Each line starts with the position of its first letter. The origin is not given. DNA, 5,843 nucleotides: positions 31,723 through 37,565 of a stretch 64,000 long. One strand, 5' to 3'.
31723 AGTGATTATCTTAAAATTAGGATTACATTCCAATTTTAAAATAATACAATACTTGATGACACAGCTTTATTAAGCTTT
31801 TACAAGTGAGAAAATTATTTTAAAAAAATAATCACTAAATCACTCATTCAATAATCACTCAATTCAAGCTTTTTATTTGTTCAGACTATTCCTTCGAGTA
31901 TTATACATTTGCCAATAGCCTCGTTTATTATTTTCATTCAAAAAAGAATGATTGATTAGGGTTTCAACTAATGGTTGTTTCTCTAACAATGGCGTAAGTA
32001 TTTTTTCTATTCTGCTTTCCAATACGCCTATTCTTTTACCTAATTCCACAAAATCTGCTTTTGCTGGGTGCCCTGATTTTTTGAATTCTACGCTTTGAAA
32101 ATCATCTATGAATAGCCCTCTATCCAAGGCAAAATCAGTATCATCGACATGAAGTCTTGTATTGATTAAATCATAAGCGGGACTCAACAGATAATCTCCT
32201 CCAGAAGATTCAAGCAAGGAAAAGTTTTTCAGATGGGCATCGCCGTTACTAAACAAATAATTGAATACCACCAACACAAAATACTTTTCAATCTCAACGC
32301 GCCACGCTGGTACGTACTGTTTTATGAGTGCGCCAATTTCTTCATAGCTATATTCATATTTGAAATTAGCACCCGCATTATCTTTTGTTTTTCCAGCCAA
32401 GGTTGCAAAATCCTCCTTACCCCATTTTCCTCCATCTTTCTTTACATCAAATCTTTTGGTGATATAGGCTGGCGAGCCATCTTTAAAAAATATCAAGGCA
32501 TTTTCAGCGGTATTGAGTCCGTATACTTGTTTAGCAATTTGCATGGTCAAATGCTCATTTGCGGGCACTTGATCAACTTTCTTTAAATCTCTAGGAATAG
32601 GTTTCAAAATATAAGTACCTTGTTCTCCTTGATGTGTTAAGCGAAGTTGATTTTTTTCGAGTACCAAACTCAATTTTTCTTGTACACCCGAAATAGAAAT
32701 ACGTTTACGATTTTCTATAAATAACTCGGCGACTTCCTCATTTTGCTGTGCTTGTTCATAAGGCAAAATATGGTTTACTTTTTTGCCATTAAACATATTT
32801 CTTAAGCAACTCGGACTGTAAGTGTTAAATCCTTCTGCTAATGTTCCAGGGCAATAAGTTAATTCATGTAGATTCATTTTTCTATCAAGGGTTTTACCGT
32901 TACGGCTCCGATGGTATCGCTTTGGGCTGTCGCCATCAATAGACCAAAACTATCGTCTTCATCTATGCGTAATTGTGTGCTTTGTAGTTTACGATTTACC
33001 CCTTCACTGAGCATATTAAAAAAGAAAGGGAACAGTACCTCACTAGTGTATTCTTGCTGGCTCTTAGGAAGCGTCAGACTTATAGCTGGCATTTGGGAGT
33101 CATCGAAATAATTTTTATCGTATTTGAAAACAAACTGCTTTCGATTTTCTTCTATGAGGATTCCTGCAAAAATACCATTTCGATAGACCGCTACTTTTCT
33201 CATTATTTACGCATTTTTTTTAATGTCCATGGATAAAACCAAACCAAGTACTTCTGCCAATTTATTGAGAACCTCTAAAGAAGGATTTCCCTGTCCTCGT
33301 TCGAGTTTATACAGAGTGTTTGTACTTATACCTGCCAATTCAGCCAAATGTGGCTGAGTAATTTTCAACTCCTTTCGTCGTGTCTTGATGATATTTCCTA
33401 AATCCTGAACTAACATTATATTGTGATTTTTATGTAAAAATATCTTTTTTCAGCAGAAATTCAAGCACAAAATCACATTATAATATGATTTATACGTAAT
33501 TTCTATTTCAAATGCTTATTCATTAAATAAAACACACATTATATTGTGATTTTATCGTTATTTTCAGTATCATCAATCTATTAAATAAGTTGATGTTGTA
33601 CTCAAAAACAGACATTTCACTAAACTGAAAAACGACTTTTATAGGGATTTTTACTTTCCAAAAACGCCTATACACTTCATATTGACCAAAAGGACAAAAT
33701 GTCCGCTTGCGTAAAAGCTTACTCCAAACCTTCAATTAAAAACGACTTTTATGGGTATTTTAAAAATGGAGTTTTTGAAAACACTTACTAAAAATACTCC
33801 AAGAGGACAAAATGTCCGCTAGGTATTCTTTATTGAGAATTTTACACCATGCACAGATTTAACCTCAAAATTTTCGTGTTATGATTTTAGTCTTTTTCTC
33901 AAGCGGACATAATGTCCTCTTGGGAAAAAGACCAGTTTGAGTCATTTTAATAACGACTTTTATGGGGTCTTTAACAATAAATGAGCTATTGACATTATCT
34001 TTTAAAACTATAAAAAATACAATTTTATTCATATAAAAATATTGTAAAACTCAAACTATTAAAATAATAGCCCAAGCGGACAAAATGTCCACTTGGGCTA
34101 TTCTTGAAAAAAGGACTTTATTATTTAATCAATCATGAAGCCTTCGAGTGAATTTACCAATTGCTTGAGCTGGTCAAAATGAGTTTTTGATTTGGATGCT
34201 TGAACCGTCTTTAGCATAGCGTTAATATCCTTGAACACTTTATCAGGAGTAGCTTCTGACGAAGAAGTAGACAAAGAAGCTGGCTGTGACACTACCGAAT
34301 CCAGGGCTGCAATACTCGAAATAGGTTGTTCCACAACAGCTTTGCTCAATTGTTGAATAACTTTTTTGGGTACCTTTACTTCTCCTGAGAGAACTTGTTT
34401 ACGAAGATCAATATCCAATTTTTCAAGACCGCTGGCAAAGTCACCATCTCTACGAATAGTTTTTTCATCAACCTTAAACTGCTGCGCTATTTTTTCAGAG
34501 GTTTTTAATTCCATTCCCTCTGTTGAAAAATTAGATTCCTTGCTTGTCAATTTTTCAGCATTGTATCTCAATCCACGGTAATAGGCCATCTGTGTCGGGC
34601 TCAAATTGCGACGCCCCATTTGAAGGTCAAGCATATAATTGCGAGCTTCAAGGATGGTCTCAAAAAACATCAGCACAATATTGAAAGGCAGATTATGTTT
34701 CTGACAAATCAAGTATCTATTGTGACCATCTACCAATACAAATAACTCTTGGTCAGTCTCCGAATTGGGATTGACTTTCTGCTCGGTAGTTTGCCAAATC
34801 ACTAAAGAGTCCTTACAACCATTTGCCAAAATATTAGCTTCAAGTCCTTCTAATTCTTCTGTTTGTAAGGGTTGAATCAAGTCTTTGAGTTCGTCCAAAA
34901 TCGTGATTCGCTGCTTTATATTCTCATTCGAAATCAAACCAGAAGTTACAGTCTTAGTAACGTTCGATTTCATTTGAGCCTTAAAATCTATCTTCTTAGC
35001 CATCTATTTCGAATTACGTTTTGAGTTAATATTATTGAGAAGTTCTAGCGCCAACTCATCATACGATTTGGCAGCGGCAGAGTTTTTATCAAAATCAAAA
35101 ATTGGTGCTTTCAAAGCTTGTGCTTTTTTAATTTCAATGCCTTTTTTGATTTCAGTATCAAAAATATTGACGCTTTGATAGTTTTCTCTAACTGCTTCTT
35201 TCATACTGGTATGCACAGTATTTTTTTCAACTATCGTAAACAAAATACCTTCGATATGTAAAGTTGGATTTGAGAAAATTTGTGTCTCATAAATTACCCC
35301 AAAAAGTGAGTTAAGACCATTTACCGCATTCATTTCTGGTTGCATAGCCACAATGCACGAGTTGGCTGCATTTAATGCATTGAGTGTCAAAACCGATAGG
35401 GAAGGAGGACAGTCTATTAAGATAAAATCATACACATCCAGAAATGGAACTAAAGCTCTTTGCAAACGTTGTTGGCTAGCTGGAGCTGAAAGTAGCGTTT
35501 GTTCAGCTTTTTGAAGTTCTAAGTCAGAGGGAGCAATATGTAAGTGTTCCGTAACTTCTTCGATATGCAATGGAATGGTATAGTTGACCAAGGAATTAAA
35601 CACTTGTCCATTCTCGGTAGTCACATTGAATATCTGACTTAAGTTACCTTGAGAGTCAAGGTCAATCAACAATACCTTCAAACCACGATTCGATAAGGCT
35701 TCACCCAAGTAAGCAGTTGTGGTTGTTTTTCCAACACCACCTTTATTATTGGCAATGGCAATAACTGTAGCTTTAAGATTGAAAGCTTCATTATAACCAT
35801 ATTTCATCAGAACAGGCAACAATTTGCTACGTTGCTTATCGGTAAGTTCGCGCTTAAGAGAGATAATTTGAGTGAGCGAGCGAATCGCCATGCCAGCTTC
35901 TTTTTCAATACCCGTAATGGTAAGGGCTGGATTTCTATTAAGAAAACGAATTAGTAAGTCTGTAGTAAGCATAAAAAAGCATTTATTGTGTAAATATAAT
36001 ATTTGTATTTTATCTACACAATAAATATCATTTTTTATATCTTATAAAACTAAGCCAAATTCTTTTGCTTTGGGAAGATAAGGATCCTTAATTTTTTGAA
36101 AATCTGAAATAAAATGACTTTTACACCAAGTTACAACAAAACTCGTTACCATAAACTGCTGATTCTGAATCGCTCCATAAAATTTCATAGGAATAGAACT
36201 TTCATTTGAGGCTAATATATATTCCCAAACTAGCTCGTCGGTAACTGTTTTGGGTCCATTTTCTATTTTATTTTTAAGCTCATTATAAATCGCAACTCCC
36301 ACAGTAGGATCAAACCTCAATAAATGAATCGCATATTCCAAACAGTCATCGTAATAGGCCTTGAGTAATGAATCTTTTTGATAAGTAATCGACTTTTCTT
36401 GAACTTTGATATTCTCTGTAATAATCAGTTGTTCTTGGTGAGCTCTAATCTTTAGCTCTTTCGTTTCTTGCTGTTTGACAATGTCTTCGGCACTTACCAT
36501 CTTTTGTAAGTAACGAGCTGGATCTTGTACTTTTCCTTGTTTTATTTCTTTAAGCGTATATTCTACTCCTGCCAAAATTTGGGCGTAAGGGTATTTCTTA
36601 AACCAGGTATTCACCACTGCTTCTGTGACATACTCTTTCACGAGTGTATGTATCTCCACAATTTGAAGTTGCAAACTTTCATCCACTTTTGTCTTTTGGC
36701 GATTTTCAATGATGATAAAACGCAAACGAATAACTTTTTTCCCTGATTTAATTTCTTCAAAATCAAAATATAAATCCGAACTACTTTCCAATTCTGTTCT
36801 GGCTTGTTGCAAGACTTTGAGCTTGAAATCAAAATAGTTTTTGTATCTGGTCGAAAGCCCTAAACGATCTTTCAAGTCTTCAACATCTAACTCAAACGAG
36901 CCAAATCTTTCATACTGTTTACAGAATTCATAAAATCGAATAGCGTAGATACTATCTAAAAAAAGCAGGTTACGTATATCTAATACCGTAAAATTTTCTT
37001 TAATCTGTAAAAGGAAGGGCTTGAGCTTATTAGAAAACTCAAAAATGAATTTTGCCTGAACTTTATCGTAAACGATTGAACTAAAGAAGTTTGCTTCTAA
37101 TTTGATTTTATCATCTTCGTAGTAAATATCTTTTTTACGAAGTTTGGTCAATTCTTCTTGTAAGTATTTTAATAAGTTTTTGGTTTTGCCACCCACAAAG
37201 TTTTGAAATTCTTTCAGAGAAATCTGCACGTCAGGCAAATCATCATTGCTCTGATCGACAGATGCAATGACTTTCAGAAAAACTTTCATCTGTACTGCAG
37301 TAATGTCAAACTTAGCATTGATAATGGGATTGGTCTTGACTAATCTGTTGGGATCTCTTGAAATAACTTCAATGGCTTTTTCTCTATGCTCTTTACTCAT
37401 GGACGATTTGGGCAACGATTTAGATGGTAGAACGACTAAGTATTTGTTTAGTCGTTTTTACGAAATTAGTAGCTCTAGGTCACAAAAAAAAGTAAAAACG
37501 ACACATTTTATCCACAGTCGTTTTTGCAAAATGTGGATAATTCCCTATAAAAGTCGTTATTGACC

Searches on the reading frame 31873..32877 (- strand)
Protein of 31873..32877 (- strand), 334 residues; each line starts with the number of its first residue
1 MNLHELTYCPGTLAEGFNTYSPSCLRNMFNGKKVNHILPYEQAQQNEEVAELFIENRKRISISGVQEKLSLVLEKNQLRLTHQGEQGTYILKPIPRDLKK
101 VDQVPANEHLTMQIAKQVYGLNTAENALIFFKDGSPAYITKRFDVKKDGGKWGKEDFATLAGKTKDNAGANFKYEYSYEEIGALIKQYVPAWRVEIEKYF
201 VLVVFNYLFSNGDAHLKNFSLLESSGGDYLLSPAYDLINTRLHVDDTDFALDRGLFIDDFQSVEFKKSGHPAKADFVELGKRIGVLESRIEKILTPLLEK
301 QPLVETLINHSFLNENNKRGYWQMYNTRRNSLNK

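Call 13: search_protein_families(library=pfam, proteins=[window:31873-32877:-], max_evalue=0.01)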
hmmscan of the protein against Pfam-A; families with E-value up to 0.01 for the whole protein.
window:31873-32877:- (334 aa): 1 family
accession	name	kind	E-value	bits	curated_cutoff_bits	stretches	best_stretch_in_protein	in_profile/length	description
PF07804.18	HipA_C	-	4.4e-39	134.8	30.5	1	60-297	1-205/213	HipA-like C-terminal domain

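Call 14: search_protein_families(library=ncbifam, proteins=[window:31873-32877:-], max_evalue=0.01)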
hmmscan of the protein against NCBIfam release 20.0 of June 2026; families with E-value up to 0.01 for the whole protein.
window:31873-32877:- (334 aa): 1 family
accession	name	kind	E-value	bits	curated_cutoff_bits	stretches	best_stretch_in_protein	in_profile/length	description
NF007297.0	PRK09775.1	equivalog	1.8e-05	23.6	401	1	108-238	249-370/446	type II toxin-antitoxin system HipA family toxin YjjJ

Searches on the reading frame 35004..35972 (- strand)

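Call 13: search_protein_families(library=pfam, proteins=[window:35004-35972:-], max_evalue=0.01)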
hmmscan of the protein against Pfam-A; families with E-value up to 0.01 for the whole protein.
window:35004-35972:- (322 aa): 11 families
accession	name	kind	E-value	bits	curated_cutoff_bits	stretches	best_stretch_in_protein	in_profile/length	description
PF13614.12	AAA_31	-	2e-45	155.3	27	1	69-240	2-177/177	AAA domain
PF01656.29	CbiA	-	2.3e-22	79.7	25.4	1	71-288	1-122/125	CobQ/CobB/MinD/ParA nucleotide binding domain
PF06564.18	CBP_BcsQ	-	9.8e-15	55.1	21.3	1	70-216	3-151/234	Cellulose biosynthesis protein BcsQ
PF10609.15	ParA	-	6.2e-13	49.2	27.1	1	69-216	4-149/246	NUBPL iron-transfer P-loop NTPase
PF09140.17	MipZ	-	5.9e-12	45.9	20.7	1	70-209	2-128/262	ATPase MipZ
PF02374.21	ArsA_ATPase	-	2.3e-09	37.4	24.3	1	76-173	8-100/305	Anion-transporting ATPase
PF00142.24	Fer4_NifH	-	6.3e-07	29.6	25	1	76-114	7-45/271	4Fe-4S iron sulfur cluster binding proteins, NifH/frxC family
PF02606.20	LpxK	-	0.0009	18.9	27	1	56-103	23-71/328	Tetraacyldisaccharide-1-P 4'-kinase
PF01935.23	DUF87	-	0.0021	18.6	23.2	1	79-162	33-103/220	Helicase HerA, central domain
PF00448.28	SRP54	-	0.0049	17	22.7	0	79-107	11-39/196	SRP54-type protein, GTPase domain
PF05872.18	HerA_C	-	0.007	15.5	22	0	78-127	30-77/502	Helicase HerA-like C-terminal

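Call 14: search_protein_families(library=ncbifam, proteins=[window:35004-35972:-], max_evalue=0.01)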
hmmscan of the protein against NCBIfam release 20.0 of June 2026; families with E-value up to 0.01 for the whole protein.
window:35004-35972:- (322 aa): 31 families (the best 25 are shown)
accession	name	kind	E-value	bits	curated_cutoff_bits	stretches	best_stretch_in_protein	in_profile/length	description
TIGR03453.1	partition_RepA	equivalog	8.2e-31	107.2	348.45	1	25-318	66-376/387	plasmid partitioning protein RepA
NF041546.1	ParA_partition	equivalog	1.9e-26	92.9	180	2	70-126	1-57/203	ParA family partition ATPase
TIGR01969.1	minD_arch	subfamily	5.1e-25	88.1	201.75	1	70-313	2-232/251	cell division ATPase MinD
NF010443.0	PRK13869.1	subfamily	5.6e-21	74.8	446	1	68-317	121-392/405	plasmid-partitioning protein RepA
NF041283.1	PrgP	equivalog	6.1e-21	75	400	1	68-280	2-227/297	ParA superfamily DNA segregation protein PrgP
TIGR01968.1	minD_bact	equivalog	2.2e-20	73.1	212.9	1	69-310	2-235/261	septum site-determining protein MinD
TIGR03371.1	cellulose_yhjQ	equivalog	8.6e-20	71.3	157.85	1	69-311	2-241/246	cellulose biosynthesis protein BcsQ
NF010259.0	PRK13705.1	equivalog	1.1e-09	37.8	725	1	65-217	103-271/388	plasmid-partitioning protein SopA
NF008079.0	PRK10818.1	equivalog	1.3e-09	37.8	508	1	68-227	2-160/270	septum site-determining protein MinD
NF047398.1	AAA_KGGVGR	domain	3.5e-09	37.3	90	1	69-168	3-102/190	KGGVGR-motif variant AAA ATPase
NF041136.1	MrpORP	equivalog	4.2e-09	36.2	450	1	70-192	7-126/365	iron-sulfur cluster carrier protein MrpORP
TIGR01007.1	eps_fam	subfamily_domain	2.6e-08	33.7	108.05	1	68-195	17-142/204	polysaccharide biosynthesis tyrosine autokinase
NF053622.1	ATPseBagAMYCTU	equivalog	7.6e-08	32.1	400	1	72-118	10-56/325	ATPase BagA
TIGR00345.1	GET3_arsA_TRC40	subfamily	2.7e-07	30.4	135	1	77-119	5-47/299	TRC40/GET3/ArsA family transport-energizing ATPase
TIGR03815.1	CpaE_hom_Actino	equivalog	1.8e-06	27.4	154.45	1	55-217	100-259/340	septum site-determining protein Ssd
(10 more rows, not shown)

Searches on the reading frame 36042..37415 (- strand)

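Call 61: search_protein_families(library=pfam, proteins=[window:36042-37415:-], max_evalue=0.0001)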
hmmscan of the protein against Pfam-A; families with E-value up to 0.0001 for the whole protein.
window:36042-37415:- (457 aa): 2 families
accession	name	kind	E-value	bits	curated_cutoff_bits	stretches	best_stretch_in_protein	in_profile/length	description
PF01051.27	Rep3_N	-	1.7e-25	90.5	22.4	1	25-166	2-141/141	Initiator Replication protein, WH1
PF21205.3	Rep3_C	-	2.8e-13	50.3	21.1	1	178-235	2-59/59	Initiator Rep protein, WH2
